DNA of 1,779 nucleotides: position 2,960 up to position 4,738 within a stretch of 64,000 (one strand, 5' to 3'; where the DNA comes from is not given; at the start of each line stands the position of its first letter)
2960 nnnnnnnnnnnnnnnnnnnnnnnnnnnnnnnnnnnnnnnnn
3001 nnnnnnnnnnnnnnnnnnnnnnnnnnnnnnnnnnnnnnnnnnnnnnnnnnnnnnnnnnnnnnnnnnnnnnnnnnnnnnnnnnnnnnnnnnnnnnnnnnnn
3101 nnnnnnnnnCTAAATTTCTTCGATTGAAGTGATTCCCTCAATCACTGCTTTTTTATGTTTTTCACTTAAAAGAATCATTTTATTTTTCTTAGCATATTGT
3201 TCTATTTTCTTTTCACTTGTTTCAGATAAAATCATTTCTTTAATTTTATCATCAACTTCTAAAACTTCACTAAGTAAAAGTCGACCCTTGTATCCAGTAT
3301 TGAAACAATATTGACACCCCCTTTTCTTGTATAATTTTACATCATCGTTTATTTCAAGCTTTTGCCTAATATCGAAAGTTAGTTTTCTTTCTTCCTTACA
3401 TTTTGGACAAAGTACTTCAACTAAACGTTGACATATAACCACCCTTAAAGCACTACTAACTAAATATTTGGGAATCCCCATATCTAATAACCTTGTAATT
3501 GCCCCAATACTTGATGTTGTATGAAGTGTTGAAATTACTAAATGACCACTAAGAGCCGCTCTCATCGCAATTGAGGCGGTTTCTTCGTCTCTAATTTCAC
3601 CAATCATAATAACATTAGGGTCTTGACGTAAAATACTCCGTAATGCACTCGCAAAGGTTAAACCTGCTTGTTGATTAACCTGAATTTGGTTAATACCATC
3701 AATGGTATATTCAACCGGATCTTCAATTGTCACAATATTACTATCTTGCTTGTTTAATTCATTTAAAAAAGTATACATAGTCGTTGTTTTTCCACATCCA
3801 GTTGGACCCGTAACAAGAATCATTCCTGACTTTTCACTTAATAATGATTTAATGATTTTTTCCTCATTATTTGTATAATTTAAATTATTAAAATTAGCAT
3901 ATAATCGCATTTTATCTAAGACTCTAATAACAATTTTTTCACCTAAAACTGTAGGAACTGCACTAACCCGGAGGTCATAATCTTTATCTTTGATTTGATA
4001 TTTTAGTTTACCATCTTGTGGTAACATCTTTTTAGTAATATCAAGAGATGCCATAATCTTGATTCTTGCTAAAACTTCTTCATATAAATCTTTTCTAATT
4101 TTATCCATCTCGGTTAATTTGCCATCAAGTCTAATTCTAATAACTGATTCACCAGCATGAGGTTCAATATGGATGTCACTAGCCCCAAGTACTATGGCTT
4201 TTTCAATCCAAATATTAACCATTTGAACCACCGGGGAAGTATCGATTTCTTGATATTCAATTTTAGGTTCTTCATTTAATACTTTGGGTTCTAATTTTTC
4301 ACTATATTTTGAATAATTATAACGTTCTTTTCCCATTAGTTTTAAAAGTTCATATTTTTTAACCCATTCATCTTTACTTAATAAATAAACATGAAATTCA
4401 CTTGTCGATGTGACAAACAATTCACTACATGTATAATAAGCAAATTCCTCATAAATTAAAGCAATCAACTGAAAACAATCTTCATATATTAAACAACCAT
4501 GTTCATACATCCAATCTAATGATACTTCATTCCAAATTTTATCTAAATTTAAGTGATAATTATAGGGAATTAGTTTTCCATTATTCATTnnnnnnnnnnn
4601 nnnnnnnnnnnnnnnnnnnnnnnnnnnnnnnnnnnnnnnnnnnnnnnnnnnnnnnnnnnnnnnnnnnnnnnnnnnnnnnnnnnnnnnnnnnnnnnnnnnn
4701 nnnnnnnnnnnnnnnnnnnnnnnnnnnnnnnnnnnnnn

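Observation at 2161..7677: Type IV pilus / competence-pseudopilus cluster with inverted gene order and an unassigned internal gene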

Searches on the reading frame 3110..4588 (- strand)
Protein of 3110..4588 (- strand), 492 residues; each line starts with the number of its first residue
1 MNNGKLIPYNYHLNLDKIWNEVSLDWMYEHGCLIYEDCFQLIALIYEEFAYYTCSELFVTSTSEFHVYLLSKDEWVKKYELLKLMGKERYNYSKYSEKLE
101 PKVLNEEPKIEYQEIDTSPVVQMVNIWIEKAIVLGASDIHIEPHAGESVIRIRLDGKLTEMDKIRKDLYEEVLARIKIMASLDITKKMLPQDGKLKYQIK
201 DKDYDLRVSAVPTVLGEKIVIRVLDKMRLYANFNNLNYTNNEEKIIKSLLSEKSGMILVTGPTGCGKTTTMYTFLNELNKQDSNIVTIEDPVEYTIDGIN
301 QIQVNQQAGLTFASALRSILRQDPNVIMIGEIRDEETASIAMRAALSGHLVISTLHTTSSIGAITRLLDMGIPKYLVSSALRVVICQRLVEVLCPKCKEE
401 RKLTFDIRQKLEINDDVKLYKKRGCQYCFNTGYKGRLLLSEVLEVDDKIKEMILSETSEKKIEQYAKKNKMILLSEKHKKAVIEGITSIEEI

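Call 3: search_protein_families(library=pfam, proteins=[window:3110-4588:-], max_evalue=1)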
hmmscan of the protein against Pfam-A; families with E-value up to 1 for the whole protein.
window:3110-4588:- (492 aa): 38 families (the best 25 are shown)
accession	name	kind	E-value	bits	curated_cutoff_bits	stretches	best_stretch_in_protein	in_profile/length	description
PF00437.27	T2SSE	-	2.3e-127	425.2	24.9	1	115-492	3-368/370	Type II/IV secretion system protein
PF13401.12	AAA_22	-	1.1e-06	29.4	27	1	253-301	4-51/130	AAA domain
PF13173.12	AAA_14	-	2.5e-05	24.7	27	1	255-347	3-86/129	AAA domain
PF12775.13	AAA_7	-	4.8e-05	23.4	25.8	1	246-288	25-67/181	P-loop containing dynein motor region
PF20720.3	nSTAND3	-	5e-05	23.5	27.2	1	250-293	14-56/155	Novel STAND NTPase 3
PF13191.12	AAA_16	-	6.1e-05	24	32.6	1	251-322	21-81/167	AAA ATPase domain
PF01637.24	ATPase_2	-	0.00014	22.2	33.2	1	246-304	11-70/225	ATPase domain predominantly from Archaea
PF04851.21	ResIII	-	0.00049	20.5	22.5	1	244-288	10-59/164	Type III restriction enzyme, res subunit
PF24883.2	NPHP3_N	-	0.00053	20.7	24.8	1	247-322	13-78/164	Nephrocystin 3, N-terminal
PF25199.1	nSTAND_NTPase5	-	0.00069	19.9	34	1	245-303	28-91/145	Novel STAND NTPase 5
PF13086.12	AAA_11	-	0.001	19.4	27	1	241-281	5-44/257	AAA domain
PF13604.12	AAA_30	-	0.002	18.3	27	1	243-286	7-50/191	AAA domain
PF00005.33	ABC_tran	-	0.0022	19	25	1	254-299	11-52/137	ABC transporter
PF03215.21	Rad17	-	0.0023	18.3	23.8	1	248-280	39-71/186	Rad17 P-loop domain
PF00931.28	NB-ARC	-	0.0026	17.5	23.5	1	242-280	5-44/248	NB-ARC domain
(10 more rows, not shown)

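Call 4: search_protein_families(library=ncbifam, proteins=[window:3110-4588:-], max_evalue=1)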
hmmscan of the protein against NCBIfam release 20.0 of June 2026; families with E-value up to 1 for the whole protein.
window:3110-4588:- (492 aa): 51 families (the best 25 are shown)
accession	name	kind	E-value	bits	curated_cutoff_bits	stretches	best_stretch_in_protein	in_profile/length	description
TIGR02533.1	type_II_gspE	equivalog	2.4e-149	498.1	630.25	1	104-492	91-482/486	type II secretion system ATPase GspE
TIGR02538.1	type_IV_pilB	equivalog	3.2e-137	458.5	675.65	1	103-492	162-558/564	type IV-A pilus assembly ATPase PilB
NF007755.0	PRK10436.1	equivalog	1.5e-127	426.1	617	1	107-492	72-455/465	type II secretion system protein GspE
NF053534.1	T4PilAsmATPsTfpB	equivalog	4.1e-115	385.4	850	1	109-492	190-578/584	type IV pilus assembly ATPase TfpB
NF041000.1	ATPase_ComGA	equivalog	1.6e-84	283.1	300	1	128-391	4-266/267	competence type IV pilus ATPase ComGA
TIGR01420.1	pilT_fam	subfamily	3.3e-50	171.3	319.1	1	126-390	4-268/343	PilT/PilU family type 4a pilus ATPase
TIGR02525.1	plasmid_TraJ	equivalog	2.5e-29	102.4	368.3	1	232-391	128-299/372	plasmid transfer ATPase TraJ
TIGR02524.1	dot_icm_DotB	equivalog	3.6e-23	82.3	463.3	1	128-390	10-285/358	Dot/Icm type IV secretion system ATPase DotB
TIGR02788.1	VirB11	equivalog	2.3e-17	63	249.95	1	238-370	129-265/308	P-type DNA transfer ATPase VirB11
TIGR02782.1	TrbB_P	equivalog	2.8e-16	59.7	304.55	1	242-388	125-271/303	P-type conjugative transfer ATPase TrbB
NF058587.1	archaellum_moto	equivalog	3.6e-16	59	550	1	253-378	274-406/527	archaellum flagellar ATPase motor FlaI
NF010469.0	PRK13894.1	subfamily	1.4e-12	47.6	508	1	238-368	134-265/320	conjugal transfer ATPase TrbB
TIGR03819.1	heli_sec_ATPase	hypoth_equivalog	5.6e-12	45.5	373.15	1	214-387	137-317/340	TadA family conjugal transfer-associated ATPase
NF010407.0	PRK13833.1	subfamily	6.4e-12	45.5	499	1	229-369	120-261/323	conjugal transfer protein TrbB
NF010425.0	PRK13851.1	equivalog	3.9e-11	42.4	461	1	243-368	152-281/344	type IV secretion system protein VirB11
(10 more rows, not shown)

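Call 8: find_related_loci(query=window:3110-4588:-, collection=genome_contigs, flank=10000)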
Query window:3110-4588:- (492 aa) in genome_contigs; peptide patterns used: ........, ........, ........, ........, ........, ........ (x = any residue, [..] = any of these).
175 stretches matched a pattern; 127 encode a relative of the query (tblastn E <= 1e-3); the best 80 are kept; 80 distinct loci.
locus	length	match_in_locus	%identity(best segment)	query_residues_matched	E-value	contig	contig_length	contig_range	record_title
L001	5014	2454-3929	95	1-492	0e+0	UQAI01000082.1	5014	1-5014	uncultured Mollicutes bacterium isolate UMGS75 genome assembly, contig: NODE_2466_length_5014_cov_8.610002, whole genome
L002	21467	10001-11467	69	4-492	0e+0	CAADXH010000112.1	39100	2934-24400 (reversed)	MAG TPA_asm: Bacilli bacterium, isolate HGM10607, WGS project CAADXH010000000 data, contig: ERS396321_61_k85_196123, who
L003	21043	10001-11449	66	9-492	0e+0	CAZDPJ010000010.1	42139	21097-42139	MAG TPA_asm: uncultured Staphylococcaceae bacterium isolate SRP313737_co1_111 genome assembly, contig: NODE_1490_length_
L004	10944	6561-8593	48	102-492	5e-122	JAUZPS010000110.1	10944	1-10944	MAG: Bacillota bacterium isolate bin150(14d) FHPBLPLK_110, whole genome shotgun sequence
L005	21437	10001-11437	42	9-492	9e-122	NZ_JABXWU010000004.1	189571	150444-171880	Alkalibacillus aidingensis strain YIM 98829 Scaffold4, whole genome shotgun sequence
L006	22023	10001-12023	48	106-492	3e-121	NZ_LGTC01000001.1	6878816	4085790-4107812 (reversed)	Pseudobacteroides cellulosolvens ATCC 35603 = DSM 2933 ctg1, whole genome shotgun sequence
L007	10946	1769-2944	47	103-492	5e-120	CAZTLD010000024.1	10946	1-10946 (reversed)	MAG TPA_asm: uncultured Zetaproteobacteria bacterium isolate SRP162660_co1_187 genome assembly, contig: NODE_4728_length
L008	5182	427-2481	47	93-492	5e-116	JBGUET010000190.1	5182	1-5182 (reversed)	MAG: Sedimentibacter sp. isolate DXN-09 NODE_1112_length_5182_cov_3.943242, whole genome shotgun sequence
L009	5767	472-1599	48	119-492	1e-112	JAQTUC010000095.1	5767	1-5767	MAG: Candidatus Omnitrophota bacterium isolate STB_55 NODE_42959_length_5767_cov_3.747518_Sandtown_B, whole genome shotg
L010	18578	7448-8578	47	116-492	3e-112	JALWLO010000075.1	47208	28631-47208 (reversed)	MAG: Campylobacterales bacterium isolate M17_metabat2_scaf2bin.065 M17_NODE_339_length_47208_cov_2.293664, whole genome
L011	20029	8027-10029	47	111-492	1e-110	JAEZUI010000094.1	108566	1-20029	MAG: Bacillota bacterium isolate OH_PDB_83 k127_1541172, whole genome shotgun sequence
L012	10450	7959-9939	47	115-492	1e-111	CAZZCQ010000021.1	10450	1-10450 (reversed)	MAG TPA_asm: uncultured Tissierella sp. isolate binchicken_co157_6 genome assembly, contig: NODE_15517_length_10450_cov_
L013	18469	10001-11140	47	113-492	3e-111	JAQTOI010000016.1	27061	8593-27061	MAG: Candidatus Omnitrophota bacterium isolate STA_84 NODE_3340_length_27061_cov_4.146840_Sandtown_A, whole genome shotg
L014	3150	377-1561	44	99-492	9e-114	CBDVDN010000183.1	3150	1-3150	MAG TPA_asm: uncultured Gammaproteobacteria bacterium isolate SRR21487743_concoct_154 genome assembly, contig: ERZ257484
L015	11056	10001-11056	49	114-458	1e-110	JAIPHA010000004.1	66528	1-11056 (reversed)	MAG: Candidatus Omnitrophota bacterium isolate Tobar13.5m-G63 Tobar13-5m-20mill-C106, whole genome shotgun sequence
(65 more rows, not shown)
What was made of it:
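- PilB and PilC are closest (43-48% identity) to T4aP proteins of Clostridia and other phyla (call 8).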

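Call 30: search_solved_structures(query=window:3110-4588:-, max_evalue=1e-20)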
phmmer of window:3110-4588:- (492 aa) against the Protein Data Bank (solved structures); distinct sequences matched with E-value up to 1e-20: 21.
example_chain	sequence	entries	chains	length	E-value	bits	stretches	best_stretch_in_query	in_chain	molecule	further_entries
4pht_A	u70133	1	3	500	1e-102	347.6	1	114-492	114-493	General secretory pathway protein E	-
1p9r_A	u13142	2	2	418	3.4e-101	342.6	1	113-492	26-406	General secretion pathway protein E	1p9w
4kss_A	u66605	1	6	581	1.1e-100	340.9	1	113-492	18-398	Type II secretion system protein E, hemolysin-coregulated protein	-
4ksr_A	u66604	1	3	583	1.1e-100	340.8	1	113-492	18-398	Type II secretion system protein E, Hemolysin-coregulated protein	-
3jc8_Ba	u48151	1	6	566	8.4e-97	328.1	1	114-492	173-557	Type IV-A pilus assembly ATPase PilB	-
5tsg_B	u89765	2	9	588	2.3e-96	326.7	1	115-492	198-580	Type IV pilus biogenesis ATPase PilB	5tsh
6olj_C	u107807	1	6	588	2.3e-96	326.7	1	115-492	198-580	Type IV pilus biogenesis ATPase PilB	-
5zfr_A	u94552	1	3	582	1e-95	324.6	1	115-492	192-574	Type IV pilus biogenesis ATPase PilB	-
5oiu_A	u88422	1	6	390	2.9e-95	323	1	114-492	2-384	Type IV pilus assembly protein PilF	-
6f8l_G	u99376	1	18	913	3.9e-95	322.6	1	101-492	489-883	Type IV pilus assembly protein PilF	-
5it5_F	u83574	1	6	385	2.3e-94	320.1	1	124-492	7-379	ATP binding motif-containing protein PilF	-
6ejf_A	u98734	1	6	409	2.9e-94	319.7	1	124-492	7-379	Type IV pilus assembly protein PilF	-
2ewv_A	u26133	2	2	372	2.3e-33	119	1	111-398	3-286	twitching motility protein PilT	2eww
2gsz_A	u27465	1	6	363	2e-32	115.9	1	128-403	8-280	twitching motility protein PilT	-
8dze_A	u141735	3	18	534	6.8e-32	114.1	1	116-456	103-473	BfpD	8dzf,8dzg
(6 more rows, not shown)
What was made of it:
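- Closest known: GspE-cyto-GspL pair of the type II secretion system. Same: The ATPase has the same length and register as GspE (call 30), plus the Zn motif.
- It has the same length and register as full-length GspE (call 30).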

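Call 72: search_protein_families(library=ncbifam, proteins=[L003:6995-7417:+, L003:8009-8455:+, L003:8448-8906:+, L003:11461-11835:+, L003:11774-12397:+], max_evalue=0.05)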
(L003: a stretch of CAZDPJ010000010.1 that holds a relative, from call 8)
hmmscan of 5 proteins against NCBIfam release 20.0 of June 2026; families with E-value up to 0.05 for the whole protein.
L003:6995-7417:+ (140 aa): 12 families
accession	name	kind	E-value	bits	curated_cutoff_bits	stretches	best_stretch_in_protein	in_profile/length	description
TIGR01708.2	typeII_sec_gspH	equivalog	4.9e-07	29.9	80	1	4-34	1-33/169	type II secretion system minor pseudopilin GspH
NF041013.1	T4P_ComGE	equivalog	1.3e-05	25.2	49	1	4-82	3-81/83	competence type IV pilus minor pilin ComGE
TIGR02532.1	IV_pilin_GFxxxE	domain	1.6e-05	24.5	16.3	1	5-27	2-24/24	prepilin-type N-terminal cleavage/methylation domain-containing protein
NF007862.0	PRK10574.1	equivalog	1.9e-05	24.8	138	1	1-39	1-36/145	prepilin peptidase-dependent pilin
NF041002.1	pilin_ComGF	equivalog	0.00013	22.2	80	1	4-44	1-41/139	competence type IV pilus minor pilin ComGF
TIGR01710.1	typeII_sec_gspG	equivalog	0.00089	19.3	88.85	1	5-37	1-33/134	type II secretion system major pseudopilin GspG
NF040982.1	ComGD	equivalog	0.0019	18.6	70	1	4-41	1-38/139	competence type IV pilus minor pilin ComGD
NF007800.0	PRK10506.1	equivalog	0.0022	17.8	158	1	1-41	5-45/163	prepilin peptidase-dependent protein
NF041775.1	typeIV_PilA_Myxo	equivalog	0.0058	16.6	400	1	4-44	10-53/214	type IV pilin protein PilA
NF007848.0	PRK10557.1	equivalog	0.02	14.2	120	1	3-63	9-66/192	prepilin peptidase-dependent protein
TIGR02599.1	TIGR02599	subfamily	0.029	13.6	256.5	1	6-52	1-47/361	Verru_Chthon cassette protein C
NF006934.0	PRK09419.1-1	subfamily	0.039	11.5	1646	1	47-102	428-480/1174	multifunctional 2',3'-cyclic-nucleotide 2'-phosphodiesterase/3'-nucleotidase/5'-nucleotidase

L003:8009-8455:+ (148 aa): 1 family
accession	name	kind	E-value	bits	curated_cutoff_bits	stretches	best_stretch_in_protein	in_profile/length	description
NF041013.1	T4P_ComGE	equivalog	0.00011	22.2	49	1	13-63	4-57/83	competence type IV pilus minor pilin ComGE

L003:8448-8906:+ (152 aa): 0 families

L003:11461-11835:+ (124 aa): 12 families
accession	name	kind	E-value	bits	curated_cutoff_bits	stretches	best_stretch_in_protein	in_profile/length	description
TIGR01710.1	typeII_sec_gspG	equivalog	3e-08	33.8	88.85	1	8-61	1-54/134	type II secretion system major pseudopilin GspG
TIGR01708.2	typeII_sec_gspH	equivalog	6.6e-08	32.7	80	1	7-60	1-51/169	type II secretion system minor pseudopilin GspH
NF041775.1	typeIV_PilA_Myxo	equivalog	8.8e-08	32.4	400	1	4-50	7-53/214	type IV pilin protein PilA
NF007862.0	PRK10574.1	equivalog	1.2e-07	32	138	1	5-46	2-43/145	prepilin peptidase-dependent pilin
TIGR02532.1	IV_pilin_GFxxxE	domain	2.2e-06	27.3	16.3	1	8-29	2-23/24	prepilin-type N-terminal cleavage/methylation domain-containing protein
NF040982.1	ComGD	equivalog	2.6e-06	27.9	70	1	7-117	1-109/139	competence type IV pilus minor pilin ComGD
NF040999.1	pilin_ComGC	equivalog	1.3e-05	25.3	75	1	7-79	1-68/84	competence type IV pilus major pilin ComGC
NF041013.1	T4P_ComGE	equivalog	1.5e-05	25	49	1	5-46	1-42/83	competence type IV pilus minor pilin ComGE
NF007800.0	PRK10506.1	equivalog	2e-05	24.5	158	1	3-43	4-44/163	prepilin peptidase-dependent protein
TIGR02599.1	TIGR02599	subfamily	0.0013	18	256.5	1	9-83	1-73/361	Verru_Chthon cassette protein C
NF041002.1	pilin_ComGF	equivalog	0.0024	18.1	80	1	7-51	1-44/139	competence type IV pilus minor pilin ComGF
TIGR01711.1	gspJ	equivalog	0.031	14.1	64.85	1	8-67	1-59/192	type II secretion system minor pseudopilin GspJ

L003:11774-12397:+ (207 aa): 9 families
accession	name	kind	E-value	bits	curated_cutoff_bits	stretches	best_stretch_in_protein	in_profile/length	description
NF040982.1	ComGD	equivalog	1.8e-05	25.2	70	1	22-66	1-46/139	competence type IV pilus minor pilin ComGD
NF041002.1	pilin_ComGF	equivalog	8e-05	22.9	80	1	22-69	1-48/139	competence type IV pilus minor pilin ComGF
TIGR02532.1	IV_pilin_GFxxxE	domain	0.00043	20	16.3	1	23-42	2-21/24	prepilin-type N-terminal cleavage/methylation domain-containing protein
NF041013.1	T4P_ComGE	equivalog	0.0005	20.1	49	1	23-58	4-39/83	competence type IV pilus minor pilin ComGE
NF040999.1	pilin_ComGC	equivalog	0.00097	19.3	75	1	22-64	1-43/84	competence type IV pilus major pilin ComGC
TIGR02523.1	type_IV_pilV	equivalog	0.0053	17.2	52.2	1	23-94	2-70/139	type IV pilus modification protein PilV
NF007800.0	PRK10506.1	equivalog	0.011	15.6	158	1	20-59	6-45/163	prepilin peptidase-dependent protein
TIGR01708.2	typeII_sec_gspH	equivalog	0.015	15.3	80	1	22-39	1-18/169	type II secretion system minor pseudopilin GspH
NF007848.0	PRK10557.1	equivalog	0.046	13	120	0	18-66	6-54/192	prepilin peptidase-dependent protein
